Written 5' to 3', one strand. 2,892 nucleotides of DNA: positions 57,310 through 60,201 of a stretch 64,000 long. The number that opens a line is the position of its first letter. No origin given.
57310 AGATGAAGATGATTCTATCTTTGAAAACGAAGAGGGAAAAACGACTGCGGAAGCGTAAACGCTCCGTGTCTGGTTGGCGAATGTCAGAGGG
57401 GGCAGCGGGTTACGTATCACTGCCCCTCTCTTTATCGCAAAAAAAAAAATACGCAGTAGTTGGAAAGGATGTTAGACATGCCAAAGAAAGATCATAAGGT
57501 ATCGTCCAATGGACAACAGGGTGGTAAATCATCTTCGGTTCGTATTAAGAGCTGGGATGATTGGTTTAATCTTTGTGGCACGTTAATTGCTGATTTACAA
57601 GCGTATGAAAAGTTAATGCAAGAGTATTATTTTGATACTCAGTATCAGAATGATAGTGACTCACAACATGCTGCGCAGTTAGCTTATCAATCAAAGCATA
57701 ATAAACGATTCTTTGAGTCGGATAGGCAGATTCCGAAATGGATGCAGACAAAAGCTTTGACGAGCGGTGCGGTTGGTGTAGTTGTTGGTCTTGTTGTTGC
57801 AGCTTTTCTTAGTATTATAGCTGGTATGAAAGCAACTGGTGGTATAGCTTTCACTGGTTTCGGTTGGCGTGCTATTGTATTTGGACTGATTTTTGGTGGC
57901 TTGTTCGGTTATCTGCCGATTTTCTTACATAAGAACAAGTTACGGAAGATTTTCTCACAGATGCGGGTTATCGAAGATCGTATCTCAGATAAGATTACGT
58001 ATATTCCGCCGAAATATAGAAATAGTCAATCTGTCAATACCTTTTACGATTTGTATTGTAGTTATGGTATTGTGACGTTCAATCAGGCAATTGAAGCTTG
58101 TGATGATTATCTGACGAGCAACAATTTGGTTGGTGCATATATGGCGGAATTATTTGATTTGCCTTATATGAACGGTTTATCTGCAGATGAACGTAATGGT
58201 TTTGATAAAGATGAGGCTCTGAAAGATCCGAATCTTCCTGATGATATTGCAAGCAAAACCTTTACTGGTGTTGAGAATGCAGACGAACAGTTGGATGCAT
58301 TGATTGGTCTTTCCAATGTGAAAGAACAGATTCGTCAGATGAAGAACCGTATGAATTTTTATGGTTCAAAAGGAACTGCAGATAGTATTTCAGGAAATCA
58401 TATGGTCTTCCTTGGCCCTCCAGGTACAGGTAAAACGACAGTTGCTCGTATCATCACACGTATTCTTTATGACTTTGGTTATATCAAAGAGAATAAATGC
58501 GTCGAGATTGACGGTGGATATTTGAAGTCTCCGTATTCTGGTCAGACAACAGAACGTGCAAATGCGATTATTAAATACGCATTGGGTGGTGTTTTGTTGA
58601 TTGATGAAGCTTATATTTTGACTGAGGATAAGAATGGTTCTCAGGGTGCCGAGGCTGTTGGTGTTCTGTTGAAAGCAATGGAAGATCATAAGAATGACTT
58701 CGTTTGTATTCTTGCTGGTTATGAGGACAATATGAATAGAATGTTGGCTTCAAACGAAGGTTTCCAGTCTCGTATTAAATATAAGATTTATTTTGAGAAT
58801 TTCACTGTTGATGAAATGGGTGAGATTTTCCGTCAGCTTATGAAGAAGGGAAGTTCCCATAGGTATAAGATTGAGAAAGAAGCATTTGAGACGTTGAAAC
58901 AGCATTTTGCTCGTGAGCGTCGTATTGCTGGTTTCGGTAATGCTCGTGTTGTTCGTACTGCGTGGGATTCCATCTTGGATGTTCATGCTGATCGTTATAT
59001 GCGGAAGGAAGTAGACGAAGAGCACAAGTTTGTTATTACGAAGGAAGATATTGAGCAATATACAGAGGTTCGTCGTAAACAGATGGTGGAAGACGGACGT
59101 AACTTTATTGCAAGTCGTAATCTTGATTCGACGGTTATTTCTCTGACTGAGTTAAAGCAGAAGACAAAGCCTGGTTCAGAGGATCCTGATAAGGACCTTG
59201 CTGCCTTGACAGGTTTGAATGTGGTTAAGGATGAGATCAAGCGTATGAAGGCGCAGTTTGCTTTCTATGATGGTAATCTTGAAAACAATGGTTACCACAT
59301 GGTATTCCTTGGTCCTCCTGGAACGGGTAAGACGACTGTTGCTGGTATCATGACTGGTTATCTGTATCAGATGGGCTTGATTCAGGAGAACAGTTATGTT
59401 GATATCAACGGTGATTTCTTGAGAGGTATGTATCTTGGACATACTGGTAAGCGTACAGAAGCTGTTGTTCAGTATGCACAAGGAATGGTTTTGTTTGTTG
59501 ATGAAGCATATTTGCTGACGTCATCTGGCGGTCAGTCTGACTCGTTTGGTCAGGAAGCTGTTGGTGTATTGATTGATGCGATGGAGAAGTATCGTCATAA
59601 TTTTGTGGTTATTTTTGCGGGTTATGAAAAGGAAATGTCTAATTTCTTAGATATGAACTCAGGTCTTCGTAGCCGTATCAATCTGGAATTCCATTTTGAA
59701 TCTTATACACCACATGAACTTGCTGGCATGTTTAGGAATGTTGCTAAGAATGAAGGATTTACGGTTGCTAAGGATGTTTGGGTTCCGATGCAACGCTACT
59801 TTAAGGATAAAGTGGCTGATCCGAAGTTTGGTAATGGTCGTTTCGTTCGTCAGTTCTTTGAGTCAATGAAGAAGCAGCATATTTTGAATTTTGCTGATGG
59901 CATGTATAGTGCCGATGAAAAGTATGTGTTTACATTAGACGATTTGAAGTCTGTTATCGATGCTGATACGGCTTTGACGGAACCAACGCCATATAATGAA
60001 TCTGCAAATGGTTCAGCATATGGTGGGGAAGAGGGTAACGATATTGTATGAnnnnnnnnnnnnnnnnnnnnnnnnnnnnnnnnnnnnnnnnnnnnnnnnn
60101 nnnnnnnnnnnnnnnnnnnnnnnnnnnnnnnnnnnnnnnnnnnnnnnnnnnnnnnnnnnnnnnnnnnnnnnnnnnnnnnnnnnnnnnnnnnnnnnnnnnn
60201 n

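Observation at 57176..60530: Membrane-anchored tandem SpoVK/CbbX-like AAA+ ATPase translationally coupled to an HD hydrolase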

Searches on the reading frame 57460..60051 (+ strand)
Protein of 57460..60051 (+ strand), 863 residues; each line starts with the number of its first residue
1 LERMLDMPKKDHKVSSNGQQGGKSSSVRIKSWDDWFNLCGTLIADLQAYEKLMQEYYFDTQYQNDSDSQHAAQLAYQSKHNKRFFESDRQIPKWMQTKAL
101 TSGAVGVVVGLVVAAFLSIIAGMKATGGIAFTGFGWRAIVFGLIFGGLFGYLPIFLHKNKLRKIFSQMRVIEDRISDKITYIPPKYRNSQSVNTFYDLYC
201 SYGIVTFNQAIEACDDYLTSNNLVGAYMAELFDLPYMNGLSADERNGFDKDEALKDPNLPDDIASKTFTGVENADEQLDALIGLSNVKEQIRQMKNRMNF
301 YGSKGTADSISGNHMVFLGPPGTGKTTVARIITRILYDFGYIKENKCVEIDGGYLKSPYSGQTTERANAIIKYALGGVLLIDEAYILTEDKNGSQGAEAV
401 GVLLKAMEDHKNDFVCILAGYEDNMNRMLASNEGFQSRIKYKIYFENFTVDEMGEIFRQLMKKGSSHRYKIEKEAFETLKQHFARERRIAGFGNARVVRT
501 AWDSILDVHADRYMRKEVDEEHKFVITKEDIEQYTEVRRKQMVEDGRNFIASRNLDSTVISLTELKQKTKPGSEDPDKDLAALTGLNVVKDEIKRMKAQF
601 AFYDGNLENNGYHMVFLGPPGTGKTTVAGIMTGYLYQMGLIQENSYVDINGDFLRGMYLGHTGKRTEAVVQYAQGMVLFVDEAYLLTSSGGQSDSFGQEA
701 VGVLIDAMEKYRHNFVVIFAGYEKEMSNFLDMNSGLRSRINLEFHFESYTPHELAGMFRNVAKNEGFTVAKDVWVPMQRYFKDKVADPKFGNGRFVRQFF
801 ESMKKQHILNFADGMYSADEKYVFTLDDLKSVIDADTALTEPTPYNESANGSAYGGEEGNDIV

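Call 5: search_protein_families(library=pfam, proteins=[window:57460-60051:+], max_evalue=0.01)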
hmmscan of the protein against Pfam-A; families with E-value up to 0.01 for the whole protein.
window:57460-60051:+ (863 aa): 28 families (the best 25 are shown)
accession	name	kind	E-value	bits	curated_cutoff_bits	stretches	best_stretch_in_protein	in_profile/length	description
PF00004.35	AAA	-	1.1e-32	113.7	21.2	2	614-744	1-127/131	ATPase family associated with various cellular activities (AAA)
PF17866.7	AAA_lid_6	-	2.5e-20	72.7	24.3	2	474-531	2-60/60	AAA lid domain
PF05496.18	RuvB_N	-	9.7e-10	38.9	27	1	295-336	16-57/159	Holliday junction DNA helicase RuvB P-loop domain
PF01078.27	Mg_chelatase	-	4.1e-08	33.3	20.3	1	311-340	20-50/207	Magnesium chelatase, subunit ChlI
PF00005.33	ABC_tran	-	3.1e-07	31.5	25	0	312-342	11-42/137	ABC transporter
PF13238.12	AAA_18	-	4.7e-07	30.7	29.4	0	318-341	4-26/128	AAA domain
PF07728.20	AAA_5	-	1.3e-06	28.9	22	0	314-336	1-23/139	AAA domain (dynein-related subfamily)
PF13521.12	AAA_28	-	1.4e-06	29.1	27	0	315-335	2-22/164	AAA domain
PF20720.3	nSTAND3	-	6e-06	26.5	27.2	0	313-458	18-150/155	Novel STAND NTPase 3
PF13191.12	AAA_16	-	1.2e-05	26.3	32.6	0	313-375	25-83/167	AAA ATPase domain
PF13401.12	AAA_22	-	1.5e-05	25.8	27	0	313-336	6-29/130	AAA domain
PF13245.12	AAA_19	-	1.7e-05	25.5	25.1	0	311-342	10-41/134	AAA domain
PF00910.28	RNA_helicase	-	6.1e-05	23.9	21.5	0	316-347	2-34/105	RNA helicase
PF13604.12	AAA_30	-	8.7e-05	22.8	27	0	314-336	20-42/191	AAA domain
PF01695.23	IstB_IS21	-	0.00012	22.1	24.1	0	613-685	94-164/238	IstB-like ATP binding protein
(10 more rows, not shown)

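Call 6: search_protein_families(library=padloc, proteins=[window:57460-60051:+], max_evalue=0.01)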
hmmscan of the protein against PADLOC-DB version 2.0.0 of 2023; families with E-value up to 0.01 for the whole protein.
window:57460-60051:+ (863 aa): 12 families
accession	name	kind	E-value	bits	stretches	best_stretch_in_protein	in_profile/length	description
PDLC02196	IetA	-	5.6e-13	47.1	2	593-720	105-228/374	-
PDLC04232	IetA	-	1.6e-11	42.2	2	613-764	118-261/330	-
PDLC04140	mad8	-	5.9e-10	37.2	2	610-695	26-119/314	mads_8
PDLC00915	TRIP13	-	7e-10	36.8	1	314-372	63-123/302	TRIP13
PDLC04231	IetA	-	1.2e-08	33.1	1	611-734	113-234/262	-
PDLC04606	PDC-M37B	-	3.4e-06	24.5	0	279-337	144-199/390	-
PDLC02195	IetA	-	5.1e-06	24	0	288-335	113-160/395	-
PDLC03838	DolB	-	1.7e-05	22.3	0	315-337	169-191/375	-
PDLC03924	MkoC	-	0.0014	14.7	0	319-328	273-282/1136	-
PDLC00141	GajB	-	0.0015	14.9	0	311-329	14-32/572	UrvD helicase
PDLC05009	PDC-S37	-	0.003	13.4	0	311-336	307-333/1550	-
PDLC03920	MkoA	-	0.0077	12.5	0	319-336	638-656/1112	-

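Call 8: search_protein_families(library=phrogs, proteins=[window:57460-60051:+], max_evalue=0.001)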
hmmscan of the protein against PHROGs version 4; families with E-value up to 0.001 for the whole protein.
window:57460-60051:+ (863 aa): 25 families
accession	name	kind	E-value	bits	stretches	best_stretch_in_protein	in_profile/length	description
phrog_4339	-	unknown function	7e-50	171.7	2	262-541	281-542/552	-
phrog_168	-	DNA, RNA and nucleotide metabolism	1.2e-24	88.6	2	609-783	40-199/314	clamp loader of DNA polymerase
phrog_3757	-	unknown function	2.2e-22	80.9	2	258-483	71-288/367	-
phrog_5846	-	DNA, RNA and nucleotide metabolism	5e-16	59.9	2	277-485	14-190/380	clamp loader of DNA polymerase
phrog_9172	-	unknown function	2.6e-11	44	1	294-485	93-277/509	-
phrog_4871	-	other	1.8e-10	40.9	1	313-636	214-521/764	ATP-dependent protease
phrog_10401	-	other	4.8e-09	36.5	1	300-404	448-547/667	ATPase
phrog_50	-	DNA, RNA and nucleotide metabolism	7.6e-08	32.8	0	589-638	345-396/570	DnaC-like helicase loader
phrog_8638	-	unknown function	9e-08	32.1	0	274-416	269-410/568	-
phrog_325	-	DNA, RNA and nucleotide metabolism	5.8e-07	29.2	0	439-638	331-517/986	Dda-like helicase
phrog_1979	-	unknown function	1.1e-06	29.1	1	580-719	94-238/380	-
phrog_7998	-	unknown function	1.9e-06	28.3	0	313-482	41-212/339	-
phrog_7485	-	unknown function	2.7e-06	27.6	0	315-334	230-249/430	-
phrog_15585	-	unknown function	2.9e-06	26.9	1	259-335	301-372/793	-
phrog_19600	-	other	8.8e-06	25.8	0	309-331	78-100/447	ATPase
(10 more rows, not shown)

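Call 9: find_encoding_contigs(protein=window:57460-60051:+, flank=10000, max_places=6)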
Protein window:57460-60051:+ (863 aa): no gene with exactly this product is on record in the collection.

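Call 10: find_homologous_proteins(query=window:57460-60051:+)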
Query window:57460-60051:+ (863 aa): 7301 proteins with E <= 0.001 among 8000 candidates; the best 120 are listed.
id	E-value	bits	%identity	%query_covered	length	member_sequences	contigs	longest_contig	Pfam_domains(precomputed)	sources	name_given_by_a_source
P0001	0.0e+0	1941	99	99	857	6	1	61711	PF13245.13,PF00004.36,PF13401.13,PF13238.13,PF05496.19,PF07728.21,PF13191.13,PF00005.34,PF17866.9,PF13521.13,PF01078.28,PF20720.4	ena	-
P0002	0.0e+0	1342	71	94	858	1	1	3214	PF13245.13,PF00004.36,PF13401.13,PF13238.13,PF05496.19,PF07728.21,PF13191.13,PF00005.34,PF17866.9,PF13521.13,PF01078.28,PF20720.4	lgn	-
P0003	0.0e+0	1342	70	95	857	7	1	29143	PF13245.13,PF00004.36,PF13401.13,PF13238.13,PF05496.19,PF07728.21,PF13191.13,PF00005.34,PF17866.9,PF13521.13,PF01078.28,PF20720.4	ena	-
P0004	0.0e+0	1335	70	95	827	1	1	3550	PF13245.13,PF00004.36,PF13401.13,PF13238.13,PF05496.19,PF07728.21,PF13191.13,PF00005.34,PF17866.9,PF13521.13,PF09848.16,PF01078.28,PF20720.4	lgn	-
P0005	0.0e+0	1334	70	95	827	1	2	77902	PF13245.13,PF00004.36,PF13401.13,PF13238.13,PF05496.19,PF07728.21,PF13191.13,PF00005.34,PF17866.9,PF13521.13,PF09848.16,PF01078.28,PF20720.4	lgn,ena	-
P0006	0.0e+0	1334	70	95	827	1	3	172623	PF13245.13,PF00004.36,PF13401.13,PF13238.13,PF05496.19,PF07728.21,PF13191.13,PF00005.34,PF17866.9,PF13521.13,PF09848.16,PF01078.28,PF20720.4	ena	-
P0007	0.0e+0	1334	70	95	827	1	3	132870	PF13245.13,PF00004.36,PF13401.13,PF13238.13,PF05496.19,PF07728.21,PF13191.13,PF00005.34,PF17866.9,PF13521.13,PF09848.16,PF01078.28,PF20720.4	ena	-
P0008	0.0e+0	1332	70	95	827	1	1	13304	PF13245.13,PF00004.36,PF13401.13,PF13238.13,PF05496.19,PF07728.21,PF13191.13,PF00005.34,PF17866.9,PF13521.13,PF09848.16,PF01078.28,PF20720.4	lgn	-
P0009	0.0e+0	1332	70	95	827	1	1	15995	PF13245.13,PF00004.36,PF13401.13,PF13238.13,PF05496.19,PF07728.21,PF13191.13,PF00005.34,PF17866.9,PF13521.13,PF09848.16,PF01078.28,PF20720.4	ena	-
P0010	0.0e+0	1330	70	95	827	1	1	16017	PF13245.13,PF00004.36,PF13401.13,PF13238.13,PF05496.19,PF07728.21,PF13191.13,PF00005.34,PF17866.9,PF13521.13,PF09848.16,PF01078.28,PF20720.4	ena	-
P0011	0.0e+0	1311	67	95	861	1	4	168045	PF13245.13,PF00004.36,PF13401.13,PF13238.13,PF05673.20,PF05496.19,PF07728.21,PF13191.13,PF00005.34,PF17866.9,PF13521.13,PF01078.28,PF20720.4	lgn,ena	-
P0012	0.0e+0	1285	69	95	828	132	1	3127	PF13245.13,PF00004.36,PF13401.13,PF13238.13,PF05496.19,PF07728.21,PF13191.13,PF00005.34,PF17866.9,PF13521.13,PF09848.16,PF01078.28,PF20720.4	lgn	-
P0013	0.0e+0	1282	68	94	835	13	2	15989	PF13245.13,PF00004.36,PF13401.13,PF13238.13,PF05496.19,PF07728.21,PF13191.13,PF00005.34,PF17866.9,PF13521.13,PF01078.28,PF20720.4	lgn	-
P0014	0.0e+0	1273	66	94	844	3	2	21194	PF00005.34,PF13245.13,PF17866.9,PF13521.13,PF00004.36,PF13238.13,PF05496.19,PF07728.21,PF01078.28,PF20720.4,PF13191.13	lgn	-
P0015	0.0e+0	1236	65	95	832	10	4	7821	PF00005.34,PF17866.9,PF13521.13,PF00004.36,PF13401.13,PF13238.13,PF05496.19,PF07728.21,PF01078.28,PF20720.4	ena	-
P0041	0.0e+0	1133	62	94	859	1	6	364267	PF13245.13,PF00004.36,PF13401.13,PF13238.13,PF05673.20,PF05496.19,PF07728.21,PF00005.34,PF13175.13,PF17866.9,PF13521.13,PF01078.28,PF20720.4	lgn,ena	-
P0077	1.7e-271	921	53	94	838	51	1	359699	PF00005.34,PF17866.9,PF13521.13,PF00004.36,PF13401.13,PF09848.16,PF05496.19,PF06309.18,PF07728.21,PF01078.28,PF20720.4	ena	-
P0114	2.4e-190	653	41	93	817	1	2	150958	PF17866.9,PF00004.36,PF13401.13,PF05496.19,PF01078.28,PF13191.13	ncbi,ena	-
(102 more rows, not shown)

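Call 11: find_encoding_contigs(protein=P0041, flank=10000, max_places=2)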
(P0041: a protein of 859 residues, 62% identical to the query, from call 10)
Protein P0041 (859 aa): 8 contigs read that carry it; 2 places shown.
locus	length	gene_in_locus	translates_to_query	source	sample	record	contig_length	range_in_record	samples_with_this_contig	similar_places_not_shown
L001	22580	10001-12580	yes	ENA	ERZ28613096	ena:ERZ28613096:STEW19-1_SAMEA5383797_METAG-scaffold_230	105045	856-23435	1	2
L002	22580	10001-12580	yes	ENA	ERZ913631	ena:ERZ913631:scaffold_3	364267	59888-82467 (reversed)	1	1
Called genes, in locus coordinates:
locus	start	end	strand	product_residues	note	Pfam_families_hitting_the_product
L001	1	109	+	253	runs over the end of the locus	PF04402:SIMPL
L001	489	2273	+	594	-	PF05265:DUF723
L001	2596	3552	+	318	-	PF02534:T4SS-DNA_transf (weak), PF12696:TraG-D_C (weak)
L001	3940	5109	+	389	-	-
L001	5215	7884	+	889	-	PF23139:OB_YrrC (faint), PF13086:AAA_11 (faint), PF13245:AAA_19, PF13604:AAA_30, PF18335:SH3_13 (weak), PF13538:UvrD_C_2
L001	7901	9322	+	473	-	-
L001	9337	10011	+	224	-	PF01316:Arg_repressor, PF16902:FokI_D3 (faint), PF01316:Arg_repressor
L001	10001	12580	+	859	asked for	PF05496:RuvB_N (weak), PF05673:DUF815 (faint), PF00005:ABC_tran (faint), PF01078:Mg_chelatase (faint), PF00004:AAA, PF17866:AAA_lid_6, PF00004:AAA, PF17866:AAA_lid_6, +7 more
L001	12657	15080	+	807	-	PF07517:SecA_DEAD, PF01043:SecA_PP_bind, PF21090:P-loop_SecA, PF07516:SecA_SW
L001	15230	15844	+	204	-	-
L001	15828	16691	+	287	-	-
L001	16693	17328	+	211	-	-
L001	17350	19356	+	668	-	PF18013:Phage_lysozyme2 (faint)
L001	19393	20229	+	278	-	-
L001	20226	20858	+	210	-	-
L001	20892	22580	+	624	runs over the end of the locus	PF18013:Phage_lysozyme2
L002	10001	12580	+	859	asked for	PF05496:RuvB_N (weak), PF05673:DUF815 (faint), PF00005:ABC_tran (faint), PF01078:Mg_chelatase (faint), PF00004:AAA, PF17866:AAA_lid_6, PF00004:AAA, PF17866:AAA_lid_6, +7 more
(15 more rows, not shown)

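Call 12: find_encoding_contigs(protein=P0114, flank=10000, max_places=2)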
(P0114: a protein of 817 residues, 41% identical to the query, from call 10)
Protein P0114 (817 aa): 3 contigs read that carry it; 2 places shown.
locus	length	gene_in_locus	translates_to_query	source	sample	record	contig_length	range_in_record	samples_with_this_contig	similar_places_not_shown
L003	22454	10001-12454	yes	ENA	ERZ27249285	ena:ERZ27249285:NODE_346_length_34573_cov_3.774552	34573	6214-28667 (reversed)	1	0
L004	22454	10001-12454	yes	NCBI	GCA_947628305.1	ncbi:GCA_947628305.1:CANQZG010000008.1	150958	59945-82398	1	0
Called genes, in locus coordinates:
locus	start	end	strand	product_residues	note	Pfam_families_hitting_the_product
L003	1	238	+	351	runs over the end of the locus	-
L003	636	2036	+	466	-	PF02534:T4SS-DNA_transf (weak)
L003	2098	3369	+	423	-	PF05265:DUF723, PF24308:DUF7487 (weak)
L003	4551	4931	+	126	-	-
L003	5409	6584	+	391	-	PF05265:DUF723, PF24308:DUF7487 (faint)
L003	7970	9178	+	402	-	-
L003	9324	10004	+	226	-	-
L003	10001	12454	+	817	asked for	PF01078:Mg_chelatase (faint), PF05496:RuvB_N (faint), PF13191:AAA_16 (faint), PF00004:AAA, PF13401:AAA_22 (faint), PF17866:AAA_lid_6, PF00004:AAA, PF17866:AAA_lid_6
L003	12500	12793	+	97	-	PF00216:Bac_DNA_binding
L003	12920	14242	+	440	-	-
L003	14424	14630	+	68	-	PF13411:MerR_1, PF00376:MerR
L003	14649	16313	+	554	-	PF19263:DUF5906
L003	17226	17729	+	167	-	-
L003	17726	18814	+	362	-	PF01145:Band_7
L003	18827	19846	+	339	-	-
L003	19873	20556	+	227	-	PF04012:PspA_IM30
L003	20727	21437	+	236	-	PF01693:Cauli_VI, PF00075:RNase_H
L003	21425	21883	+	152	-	-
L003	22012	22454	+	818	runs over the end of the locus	PF14490:HHH_RecD2, PF13245:AAA_19, PF13604:AAA_30, PF18335:SH3_13 (faint), PF01443:Viral_helicase1 (weak), PF13538:UvrD_C_2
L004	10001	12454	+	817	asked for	PF01078:Mg_chelatase (faint), PF05496:RuvB_N (faint), PF13191:AAA_16 (faint), PF00004:AAA, PF13401:AAA_22 (faint), PF17866:AAA_lid_6, PF00004:AAA, PF17866:AAA_lid_6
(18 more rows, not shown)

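Call 13: find_encoding_contigs(protein=P0077, flank=10000, max_places=2)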
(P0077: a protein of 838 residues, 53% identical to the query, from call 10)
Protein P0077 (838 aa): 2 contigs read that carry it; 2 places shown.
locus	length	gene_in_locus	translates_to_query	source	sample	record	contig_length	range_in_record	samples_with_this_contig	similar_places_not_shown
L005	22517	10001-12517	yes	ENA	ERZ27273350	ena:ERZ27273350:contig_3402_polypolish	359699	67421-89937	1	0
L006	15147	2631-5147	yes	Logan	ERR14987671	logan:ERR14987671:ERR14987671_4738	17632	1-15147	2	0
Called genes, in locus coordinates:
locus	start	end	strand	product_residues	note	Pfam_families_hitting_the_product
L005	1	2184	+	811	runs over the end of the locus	PF14490:HHH_RecD2 (faint), PF13604:AAA_30, PF13245:AAA_19, PF18335:SH3_13 (faint), PF13538:UvrD_C_2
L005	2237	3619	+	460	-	-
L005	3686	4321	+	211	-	-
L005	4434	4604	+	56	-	-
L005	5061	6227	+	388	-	-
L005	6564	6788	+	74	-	PF01381:HTH_3 (weak)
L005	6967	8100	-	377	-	PF01385:OrfB_IS605 (weak), PF07282:Cas12f1-like_TNB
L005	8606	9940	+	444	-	PF02163:Peptidase_M50, PF00595:PDZ (faint), PF13180:PDZ_2 (weak), PF14685:PDZ_Tricorn (faint), PF17820:PDZ_6 (weak), PF13180:PDZ_2 (weak)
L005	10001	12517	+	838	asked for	PF06309:Torsin (faint), PF05496:RuvB_N (faint), PF00004:AAA, PF00005:ABC_tran (faint), PF01078:Mg_chelatase (faint), PF17866:AAA_lid_6, PF00004:AAA, PF17866:AAA_lid_6, +5 more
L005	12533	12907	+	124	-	PF08000:bPH_1, PF14470:bPH_3 (weak)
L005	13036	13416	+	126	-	-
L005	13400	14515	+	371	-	-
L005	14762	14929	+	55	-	-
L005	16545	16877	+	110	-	-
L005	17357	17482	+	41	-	-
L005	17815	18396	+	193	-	PF13392:HNH_3 (weak)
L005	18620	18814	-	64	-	-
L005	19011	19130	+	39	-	-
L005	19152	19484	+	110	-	-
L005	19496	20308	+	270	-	PF01693:Cauli_VI, PF00075:RNase_H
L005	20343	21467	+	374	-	PF09903:DUF2130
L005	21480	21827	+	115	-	-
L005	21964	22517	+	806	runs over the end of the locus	PF07517:SecA_DEAD, PF00270:DEAD (weak), PF01043:SecA_PP_bind, PF21090:P-loop_SecA, PF07516:SecA_SW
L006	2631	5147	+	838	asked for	PF06309:Torsin (faint), PF05496:RuvB_N (faint), PF00004:AAA, PF00005:ABC_tran (faint), PF01078:Mg_chelatase (faint), PF17866:AAA_lid_6, PF00004:AAA, PF17866:AAA_lid_6, +5 more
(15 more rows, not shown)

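Call 14: find_encoding_contigs(protein=P0001, flank=10000, max_places=3)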
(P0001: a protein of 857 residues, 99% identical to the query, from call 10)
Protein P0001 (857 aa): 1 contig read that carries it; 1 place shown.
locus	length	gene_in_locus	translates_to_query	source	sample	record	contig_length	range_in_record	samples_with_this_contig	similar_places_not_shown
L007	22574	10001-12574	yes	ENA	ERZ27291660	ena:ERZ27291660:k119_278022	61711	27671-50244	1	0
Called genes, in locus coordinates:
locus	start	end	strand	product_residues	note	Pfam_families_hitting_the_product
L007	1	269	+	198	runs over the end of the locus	-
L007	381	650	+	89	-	-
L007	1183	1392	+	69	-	-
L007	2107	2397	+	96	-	PF24591:Phage_YunG-like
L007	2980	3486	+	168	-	-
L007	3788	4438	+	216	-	-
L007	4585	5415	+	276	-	-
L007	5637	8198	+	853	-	PF13086:AAA_11 (faint), PF13245:AAA_19, PF13604:AAA_30, PF18335:SH3_13 (weak), PF13538:UvrD_C_2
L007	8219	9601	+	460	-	-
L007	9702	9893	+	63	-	-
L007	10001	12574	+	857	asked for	PF05496:RuvB_N (faint), PF00004:AAA, PF00005:ABC_tran (faint), PF01078:Mg_chelatase (faint), PF07728:AAA_5 (faint), PF17866:AAA_lid_6, PF00004:AAA, PF17866:AAA_lid_6, +6 more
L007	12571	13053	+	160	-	-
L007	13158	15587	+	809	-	PF07517:SecA_DEAD, PF00270:DEAD (weak), PF01043:SecA_PP_bind, PF21090:P-loop_SecA, PF07516:SecA_SW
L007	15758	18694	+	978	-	PF18655:SHIRT (weak), PF05738:Cna_B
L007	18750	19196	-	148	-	PF00383:dCMP_cyt_deam_1, PF14437:MafB19-deam (weak)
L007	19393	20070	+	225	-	-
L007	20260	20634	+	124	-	-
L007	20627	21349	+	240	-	PF01693:Cauli_VI, PF00075:RNase_H, PF13456:RVT_3 (weak)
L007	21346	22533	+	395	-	PF09903:DUF2130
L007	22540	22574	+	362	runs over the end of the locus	PF14257:DUF4349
